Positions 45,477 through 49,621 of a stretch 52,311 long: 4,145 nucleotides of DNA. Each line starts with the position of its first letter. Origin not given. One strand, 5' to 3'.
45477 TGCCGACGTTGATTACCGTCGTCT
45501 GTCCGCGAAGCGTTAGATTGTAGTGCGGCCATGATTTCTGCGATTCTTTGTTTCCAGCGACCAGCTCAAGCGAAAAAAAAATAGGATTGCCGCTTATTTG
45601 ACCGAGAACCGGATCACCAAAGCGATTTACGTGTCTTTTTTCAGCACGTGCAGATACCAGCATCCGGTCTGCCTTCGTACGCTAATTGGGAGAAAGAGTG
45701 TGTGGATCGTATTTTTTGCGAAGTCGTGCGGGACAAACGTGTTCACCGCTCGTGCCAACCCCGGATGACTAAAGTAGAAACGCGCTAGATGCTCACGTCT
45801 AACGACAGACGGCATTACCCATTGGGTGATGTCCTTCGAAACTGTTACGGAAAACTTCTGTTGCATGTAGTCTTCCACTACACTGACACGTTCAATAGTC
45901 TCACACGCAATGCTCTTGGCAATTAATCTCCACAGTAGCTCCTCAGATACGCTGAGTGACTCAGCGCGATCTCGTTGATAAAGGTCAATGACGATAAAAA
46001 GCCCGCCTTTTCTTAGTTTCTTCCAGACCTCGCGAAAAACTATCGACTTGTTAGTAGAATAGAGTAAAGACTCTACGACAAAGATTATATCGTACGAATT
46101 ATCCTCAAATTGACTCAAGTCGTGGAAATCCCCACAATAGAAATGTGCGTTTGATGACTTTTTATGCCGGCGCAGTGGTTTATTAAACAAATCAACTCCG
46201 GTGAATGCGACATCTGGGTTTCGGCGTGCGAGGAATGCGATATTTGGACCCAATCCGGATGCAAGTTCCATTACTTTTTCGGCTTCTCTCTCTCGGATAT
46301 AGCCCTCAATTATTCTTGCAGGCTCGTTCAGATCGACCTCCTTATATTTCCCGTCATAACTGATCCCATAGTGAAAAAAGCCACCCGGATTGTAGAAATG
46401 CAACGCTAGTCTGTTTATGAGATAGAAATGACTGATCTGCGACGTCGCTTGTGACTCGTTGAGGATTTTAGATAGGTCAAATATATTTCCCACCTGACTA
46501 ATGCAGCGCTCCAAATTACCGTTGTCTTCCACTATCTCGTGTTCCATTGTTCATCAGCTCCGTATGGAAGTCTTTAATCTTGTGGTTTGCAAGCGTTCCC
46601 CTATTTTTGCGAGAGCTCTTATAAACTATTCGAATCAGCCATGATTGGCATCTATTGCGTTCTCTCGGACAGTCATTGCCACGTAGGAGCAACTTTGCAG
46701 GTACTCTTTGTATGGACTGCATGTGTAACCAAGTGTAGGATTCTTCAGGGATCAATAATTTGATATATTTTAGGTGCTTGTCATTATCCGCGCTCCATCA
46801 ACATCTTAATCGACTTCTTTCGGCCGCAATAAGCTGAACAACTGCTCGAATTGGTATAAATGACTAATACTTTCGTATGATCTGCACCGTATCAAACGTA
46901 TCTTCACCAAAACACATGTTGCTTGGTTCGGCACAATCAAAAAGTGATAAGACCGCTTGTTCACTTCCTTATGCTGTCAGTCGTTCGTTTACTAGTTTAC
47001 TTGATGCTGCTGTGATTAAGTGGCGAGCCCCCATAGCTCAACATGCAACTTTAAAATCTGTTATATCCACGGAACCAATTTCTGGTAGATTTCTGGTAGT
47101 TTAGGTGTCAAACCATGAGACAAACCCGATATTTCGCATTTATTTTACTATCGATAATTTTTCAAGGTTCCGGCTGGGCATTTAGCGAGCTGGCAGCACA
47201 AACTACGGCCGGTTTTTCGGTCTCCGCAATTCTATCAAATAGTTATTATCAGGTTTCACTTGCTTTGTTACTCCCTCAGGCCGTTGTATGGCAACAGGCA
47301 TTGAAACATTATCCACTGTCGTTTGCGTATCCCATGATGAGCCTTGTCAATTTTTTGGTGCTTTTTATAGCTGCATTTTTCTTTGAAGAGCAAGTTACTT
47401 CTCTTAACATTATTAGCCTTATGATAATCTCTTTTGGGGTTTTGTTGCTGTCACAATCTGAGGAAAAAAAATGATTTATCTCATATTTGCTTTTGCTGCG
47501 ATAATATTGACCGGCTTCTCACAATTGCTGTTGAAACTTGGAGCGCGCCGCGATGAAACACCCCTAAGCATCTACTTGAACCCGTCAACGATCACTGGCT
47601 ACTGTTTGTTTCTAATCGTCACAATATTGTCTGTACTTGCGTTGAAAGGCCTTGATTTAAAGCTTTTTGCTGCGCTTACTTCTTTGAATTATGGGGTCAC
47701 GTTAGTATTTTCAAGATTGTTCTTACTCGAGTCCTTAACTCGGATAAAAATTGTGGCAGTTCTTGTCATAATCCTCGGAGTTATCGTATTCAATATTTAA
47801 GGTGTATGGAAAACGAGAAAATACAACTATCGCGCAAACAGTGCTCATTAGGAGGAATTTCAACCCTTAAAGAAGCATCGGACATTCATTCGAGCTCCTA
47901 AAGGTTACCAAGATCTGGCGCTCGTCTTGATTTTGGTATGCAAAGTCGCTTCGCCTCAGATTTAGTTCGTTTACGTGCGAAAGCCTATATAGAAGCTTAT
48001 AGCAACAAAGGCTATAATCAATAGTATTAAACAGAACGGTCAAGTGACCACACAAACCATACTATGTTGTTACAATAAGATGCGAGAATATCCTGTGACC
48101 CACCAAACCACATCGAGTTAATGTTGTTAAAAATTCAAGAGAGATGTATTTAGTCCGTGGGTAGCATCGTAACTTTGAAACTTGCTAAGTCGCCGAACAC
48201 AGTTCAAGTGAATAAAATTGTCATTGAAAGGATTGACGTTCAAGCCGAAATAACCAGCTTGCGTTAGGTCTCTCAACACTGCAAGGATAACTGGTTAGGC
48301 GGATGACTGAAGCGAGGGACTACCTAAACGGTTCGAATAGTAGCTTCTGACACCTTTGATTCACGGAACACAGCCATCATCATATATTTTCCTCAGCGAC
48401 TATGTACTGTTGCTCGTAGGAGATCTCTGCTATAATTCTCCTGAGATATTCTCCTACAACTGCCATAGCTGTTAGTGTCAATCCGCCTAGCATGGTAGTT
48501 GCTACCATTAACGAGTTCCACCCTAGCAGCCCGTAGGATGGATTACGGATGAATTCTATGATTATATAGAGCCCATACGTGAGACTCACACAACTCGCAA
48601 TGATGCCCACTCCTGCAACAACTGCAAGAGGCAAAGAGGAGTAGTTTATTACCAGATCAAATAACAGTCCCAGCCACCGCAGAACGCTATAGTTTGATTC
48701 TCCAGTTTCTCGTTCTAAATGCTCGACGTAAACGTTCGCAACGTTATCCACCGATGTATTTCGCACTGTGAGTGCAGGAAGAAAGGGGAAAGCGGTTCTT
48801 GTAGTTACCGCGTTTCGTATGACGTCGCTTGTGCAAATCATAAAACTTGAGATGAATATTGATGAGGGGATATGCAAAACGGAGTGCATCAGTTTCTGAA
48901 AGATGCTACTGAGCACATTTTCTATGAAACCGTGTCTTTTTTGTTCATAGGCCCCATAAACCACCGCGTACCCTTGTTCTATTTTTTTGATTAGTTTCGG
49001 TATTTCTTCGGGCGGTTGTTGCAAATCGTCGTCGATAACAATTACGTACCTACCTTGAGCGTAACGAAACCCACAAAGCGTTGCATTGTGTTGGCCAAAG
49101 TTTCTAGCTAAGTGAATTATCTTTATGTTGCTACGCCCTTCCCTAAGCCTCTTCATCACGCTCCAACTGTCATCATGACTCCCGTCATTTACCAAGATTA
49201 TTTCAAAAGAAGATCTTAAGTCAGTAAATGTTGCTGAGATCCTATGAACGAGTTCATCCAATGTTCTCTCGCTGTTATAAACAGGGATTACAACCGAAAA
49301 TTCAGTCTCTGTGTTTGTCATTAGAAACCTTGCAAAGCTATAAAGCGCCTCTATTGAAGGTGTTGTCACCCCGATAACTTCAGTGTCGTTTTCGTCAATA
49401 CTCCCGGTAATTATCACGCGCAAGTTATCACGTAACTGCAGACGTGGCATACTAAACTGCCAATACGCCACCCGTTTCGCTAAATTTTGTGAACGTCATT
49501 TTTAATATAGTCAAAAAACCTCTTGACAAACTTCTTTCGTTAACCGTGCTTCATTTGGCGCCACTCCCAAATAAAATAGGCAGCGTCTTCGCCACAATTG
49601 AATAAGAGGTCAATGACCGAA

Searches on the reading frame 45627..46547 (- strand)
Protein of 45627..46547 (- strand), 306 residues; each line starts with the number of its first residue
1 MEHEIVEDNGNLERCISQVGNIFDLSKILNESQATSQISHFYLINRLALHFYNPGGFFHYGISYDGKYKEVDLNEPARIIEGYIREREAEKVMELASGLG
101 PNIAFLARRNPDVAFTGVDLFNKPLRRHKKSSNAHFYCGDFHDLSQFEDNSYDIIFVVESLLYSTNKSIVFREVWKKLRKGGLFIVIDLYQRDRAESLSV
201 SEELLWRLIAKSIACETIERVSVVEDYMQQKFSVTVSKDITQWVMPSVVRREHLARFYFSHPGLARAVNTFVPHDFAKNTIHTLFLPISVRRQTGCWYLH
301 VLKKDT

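Call 30: search_protein_families(library=pfam, proteins=[window:45627-46547:-])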
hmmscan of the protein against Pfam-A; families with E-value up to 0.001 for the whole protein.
window:45627-46547:- (306 aa): 4 families
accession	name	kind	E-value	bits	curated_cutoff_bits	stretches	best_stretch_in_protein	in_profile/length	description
PF13847.12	Methyltransf_31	-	1.7e-13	50.9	27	1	88-200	3-124/145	Methyltransferase domain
PF08241.18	Methyltransf_11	-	8.6e-13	49.2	21.2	1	94-186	2-95/95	Methyltransferase domain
PF13649.12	Methyltransf_25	-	5.8e-11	43.4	27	1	92-182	1-97/97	Methyltransferase domain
PF08242.18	Methyltransf_12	-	1.6e-08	35.6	30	1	93-184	1-98/98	Methyltransferase domain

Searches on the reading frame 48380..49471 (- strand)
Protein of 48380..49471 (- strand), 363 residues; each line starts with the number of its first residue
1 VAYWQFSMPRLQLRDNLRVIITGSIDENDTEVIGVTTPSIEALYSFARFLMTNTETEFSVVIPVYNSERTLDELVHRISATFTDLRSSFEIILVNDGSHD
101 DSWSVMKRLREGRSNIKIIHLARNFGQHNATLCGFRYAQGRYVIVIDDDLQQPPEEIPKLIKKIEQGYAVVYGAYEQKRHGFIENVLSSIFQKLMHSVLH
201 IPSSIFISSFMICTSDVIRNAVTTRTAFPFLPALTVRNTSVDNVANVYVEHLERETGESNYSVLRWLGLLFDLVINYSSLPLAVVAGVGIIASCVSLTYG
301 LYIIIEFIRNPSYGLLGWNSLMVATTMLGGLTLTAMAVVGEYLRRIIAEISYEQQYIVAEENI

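Call 30: search_protein_families(library=pfam, proteins=[window:48380-49471:-])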
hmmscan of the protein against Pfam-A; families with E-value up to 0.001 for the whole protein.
window:48380-49471:- (363 aa): 3 families
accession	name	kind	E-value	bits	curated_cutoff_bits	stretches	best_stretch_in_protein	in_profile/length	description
PF00535.33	Glycos_transf_2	-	3.8e-33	115.2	23.3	1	59-210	1-156/168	Glycosyl transferase family 2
PF10111.15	Glyco_tranf_2_2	-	9e-10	38.9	27.3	1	59-162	1-104/276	Glycosyltransferase like family 2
PF13641.12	Glyco_tranf_2_3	-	1.7e-05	25.4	27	1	58-168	3-116/230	Glycosyltransferase like family 2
